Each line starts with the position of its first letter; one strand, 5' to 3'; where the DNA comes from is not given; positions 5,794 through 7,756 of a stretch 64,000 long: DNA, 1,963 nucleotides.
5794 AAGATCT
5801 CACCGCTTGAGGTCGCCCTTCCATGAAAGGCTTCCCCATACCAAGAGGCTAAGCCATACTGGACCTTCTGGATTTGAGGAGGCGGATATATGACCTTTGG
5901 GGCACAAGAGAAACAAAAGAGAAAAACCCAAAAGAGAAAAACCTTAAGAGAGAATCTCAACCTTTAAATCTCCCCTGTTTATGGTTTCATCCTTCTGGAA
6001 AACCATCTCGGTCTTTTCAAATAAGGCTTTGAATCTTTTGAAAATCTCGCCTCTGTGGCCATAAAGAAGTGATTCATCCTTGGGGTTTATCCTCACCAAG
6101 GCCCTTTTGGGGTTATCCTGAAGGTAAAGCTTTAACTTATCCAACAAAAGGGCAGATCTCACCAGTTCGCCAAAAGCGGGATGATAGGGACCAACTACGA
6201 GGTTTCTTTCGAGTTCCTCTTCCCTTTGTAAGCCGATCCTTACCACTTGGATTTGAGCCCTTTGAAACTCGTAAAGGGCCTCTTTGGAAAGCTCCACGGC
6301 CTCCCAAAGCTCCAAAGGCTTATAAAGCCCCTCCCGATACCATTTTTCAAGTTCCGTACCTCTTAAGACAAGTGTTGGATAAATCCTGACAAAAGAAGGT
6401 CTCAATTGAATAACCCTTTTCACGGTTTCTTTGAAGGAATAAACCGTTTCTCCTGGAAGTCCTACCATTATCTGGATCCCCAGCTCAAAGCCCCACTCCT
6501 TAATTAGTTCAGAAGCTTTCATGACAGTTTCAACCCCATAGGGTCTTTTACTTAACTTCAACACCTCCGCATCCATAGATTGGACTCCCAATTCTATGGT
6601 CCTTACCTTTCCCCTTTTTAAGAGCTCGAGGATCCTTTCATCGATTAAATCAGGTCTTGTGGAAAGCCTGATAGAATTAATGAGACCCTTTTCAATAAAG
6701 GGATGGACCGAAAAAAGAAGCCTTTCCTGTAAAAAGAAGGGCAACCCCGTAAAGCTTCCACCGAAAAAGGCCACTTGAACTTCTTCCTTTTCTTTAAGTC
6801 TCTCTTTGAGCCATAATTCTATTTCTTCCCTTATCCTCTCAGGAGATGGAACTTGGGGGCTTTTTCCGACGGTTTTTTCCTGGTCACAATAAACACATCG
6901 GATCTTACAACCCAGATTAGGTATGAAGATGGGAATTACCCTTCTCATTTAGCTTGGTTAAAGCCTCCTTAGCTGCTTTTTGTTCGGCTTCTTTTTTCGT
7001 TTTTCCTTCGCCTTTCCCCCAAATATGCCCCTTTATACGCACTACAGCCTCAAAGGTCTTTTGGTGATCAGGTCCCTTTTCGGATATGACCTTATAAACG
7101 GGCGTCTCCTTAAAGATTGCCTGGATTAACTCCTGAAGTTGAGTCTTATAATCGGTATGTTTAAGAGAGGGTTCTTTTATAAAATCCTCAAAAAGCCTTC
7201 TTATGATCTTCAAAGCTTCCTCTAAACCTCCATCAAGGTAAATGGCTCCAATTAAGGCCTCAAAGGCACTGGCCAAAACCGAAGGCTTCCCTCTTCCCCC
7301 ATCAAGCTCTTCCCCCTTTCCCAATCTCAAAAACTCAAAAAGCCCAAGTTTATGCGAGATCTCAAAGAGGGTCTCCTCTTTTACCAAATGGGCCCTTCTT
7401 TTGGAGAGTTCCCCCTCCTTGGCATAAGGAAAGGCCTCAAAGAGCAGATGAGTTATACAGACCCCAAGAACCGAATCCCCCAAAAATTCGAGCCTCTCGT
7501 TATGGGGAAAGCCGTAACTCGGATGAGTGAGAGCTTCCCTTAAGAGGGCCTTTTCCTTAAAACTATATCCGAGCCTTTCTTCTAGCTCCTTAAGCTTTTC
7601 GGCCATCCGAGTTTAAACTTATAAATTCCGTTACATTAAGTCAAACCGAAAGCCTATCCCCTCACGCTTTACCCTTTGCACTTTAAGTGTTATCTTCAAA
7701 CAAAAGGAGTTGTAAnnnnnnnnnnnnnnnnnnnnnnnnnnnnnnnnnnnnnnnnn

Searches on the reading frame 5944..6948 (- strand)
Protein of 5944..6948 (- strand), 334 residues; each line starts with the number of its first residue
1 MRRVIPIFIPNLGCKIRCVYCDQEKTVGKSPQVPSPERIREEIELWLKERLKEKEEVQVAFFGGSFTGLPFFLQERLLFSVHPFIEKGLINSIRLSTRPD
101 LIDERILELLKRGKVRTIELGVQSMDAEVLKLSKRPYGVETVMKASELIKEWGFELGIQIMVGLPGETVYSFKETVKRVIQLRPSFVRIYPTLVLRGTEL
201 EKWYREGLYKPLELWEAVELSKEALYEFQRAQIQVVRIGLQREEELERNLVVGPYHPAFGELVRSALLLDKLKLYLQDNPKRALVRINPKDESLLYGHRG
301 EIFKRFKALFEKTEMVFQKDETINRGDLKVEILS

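Call 3: search_protein_families(library=pfam, proteins=[window:5944-6948:-])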
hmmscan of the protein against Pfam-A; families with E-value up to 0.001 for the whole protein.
window:5944-6948:- (334 aa): 2 families
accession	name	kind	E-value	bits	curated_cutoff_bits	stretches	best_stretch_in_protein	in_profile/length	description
PF04055.27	Radical_SAM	-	1.3e-24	87.7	29.5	1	11-178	4-165/166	Radical SAM superfamily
PF16199.10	Radical_SAM_C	-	2.3e-20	72.9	31.9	1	184-267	1-83/85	Radical_SAM C-terminal domain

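Call 4: search_protein_families(library=ncbifam, proteins=[window:5944-6948:-])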
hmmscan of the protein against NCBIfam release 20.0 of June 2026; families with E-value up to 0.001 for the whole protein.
window:5944-6948:- (334 aa): 37 families (the best 25 are shown)
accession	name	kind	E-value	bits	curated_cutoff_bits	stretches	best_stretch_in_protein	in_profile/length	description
TIGR01211.1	ELP3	subfamily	1.5e-25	89.7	350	1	93-242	195-344/522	tRNA uridine(34) 5-carboxymethylaminomethyl modification radical SAM/GNAT enzyme Elp3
TIGR01212.1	TIGR01212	equivalog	2.9e-23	82.4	180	1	18-239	40-261/302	tRNA modification radical SAM protein MnmL/YtqA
NF006067.1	PRK08208.1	equivalog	1.1e-18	67.5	380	1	14-211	45-246/427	STM4012 family radical SAM protein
TIGR03994.1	rSAM_HemZ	equivalog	5.9e-18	65.2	321.4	1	14-211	94-293/401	coproporphyrinogen dehydrogenase HemZ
TIGR00539.1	hemN_rel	equivalog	1.2e-15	57.5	205.4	1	7-232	5-228/361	radical SAM family heme chaperone HemW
NF006060.0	PRK08207.1-3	equivalog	1.5e-15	57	653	1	3-201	148-353/477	coproporphyrinogen III oxidase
TIGR04013.1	B12_SAM_MJ_1487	hypoth_equivalog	1.9e-15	56.6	251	1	13-203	159-356/382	TIGR04013 family B12-binding domain/radical SAM domain-containing protein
TIGR00538.1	hemN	equivalog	1.1e-13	50.8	324.95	1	14-190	59-238/454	oxygen-independent coproporphyrinogen III oxidase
TIGR00089.1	TIGR00089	subfamily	7.4e-13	48.1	251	1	13-189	148-325/429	MiaB/RimO family radical SAM methylthiotransferase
TIGR04072.2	rSAM_ladder_B12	equivalog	2.9e-12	46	360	1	13-202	188-370/443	lipid biosynthesis B12-binding/radical SAM protein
NF006062.0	PRK08207.1-5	equivalog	7.6e-12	44.8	1007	1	5-201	149-352/476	coproporphyrinogen III oxidase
TIGR01579.1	MiaB-like-C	equivalog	2e-11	43.8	357.05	1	13-190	148-326/416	tRNA (N(6)-L-threonylcarbamoyladenosine(37)-C(2))-methylthiotransferase MtaB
NF006064.0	PRK08207.2-2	equivalog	2.2e-11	43.5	504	1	6-191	146-337/465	coproporphyrinogen III oxidase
NF006065.0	PRK08207.2-4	equivalog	2.7e-11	43.1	922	1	52-197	220-371/484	coproporphyrinogen III oxidase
NF004567.0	PRK05904.1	equivalog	3.2e-10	39.7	355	1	8-197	12-197/353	coproporphyrinogen III oxidase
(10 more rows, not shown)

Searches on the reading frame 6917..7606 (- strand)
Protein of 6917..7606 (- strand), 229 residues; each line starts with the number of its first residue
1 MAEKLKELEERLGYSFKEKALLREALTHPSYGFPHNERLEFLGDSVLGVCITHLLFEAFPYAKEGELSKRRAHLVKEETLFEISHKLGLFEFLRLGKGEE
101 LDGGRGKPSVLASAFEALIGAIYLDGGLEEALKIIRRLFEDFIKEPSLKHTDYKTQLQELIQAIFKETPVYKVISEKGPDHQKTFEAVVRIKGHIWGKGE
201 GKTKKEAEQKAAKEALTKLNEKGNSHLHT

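Call 3: search_protein_families(library=pfam, proteins=[window:6917-7606:-])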
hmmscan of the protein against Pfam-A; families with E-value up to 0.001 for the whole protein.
window:6917-7606:- (229 aa): 5 families
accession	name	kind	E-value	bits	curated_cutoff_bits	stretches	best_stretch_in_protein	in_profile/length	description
PF14622.11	Ribonucleas_3_3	-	3.8e-36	124.5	35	1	19-138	2-124/128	Ribonuclease-III-like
PF00636.31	Ribonuclease_3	-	2e-26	93.2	27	1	37-127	1-102/102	Ribonuclease III domain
PF00035.32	dsrm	-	6.8e-21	75.1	23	1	153-219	1-66/66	Double-stranded RNA binding motif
PF22935.1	RM44_endonuclase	-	3.5e-08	34.1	27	1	35-122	58-139/139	Large ribosomal subunit protein mL44, endonuclease domain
PF24995.1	DSRM_2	-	0.00023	22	27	1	177-220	37-78/79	dsRNA binding domain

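Call 4: search_protein_families(library=ncbifam, proteins=[window:6917-7606:-])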
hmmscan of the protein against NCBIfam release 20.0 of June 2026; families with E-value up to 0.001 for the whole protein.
window:6917-7606:- (229 aa): 2 families
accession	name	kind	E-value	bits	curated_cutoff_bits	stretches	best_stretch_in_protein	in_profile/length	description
TIGR02191.1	RNaseIII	equivalog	2.2e-77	259.5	166.25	1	8-219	1-219/219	ribonuclease III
TIGR04238.1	seadorna_dsRNA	equivalog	3.5e-06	26.9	125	1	154-224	3-72/201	seadornavirus double-stranded RNA-binding protein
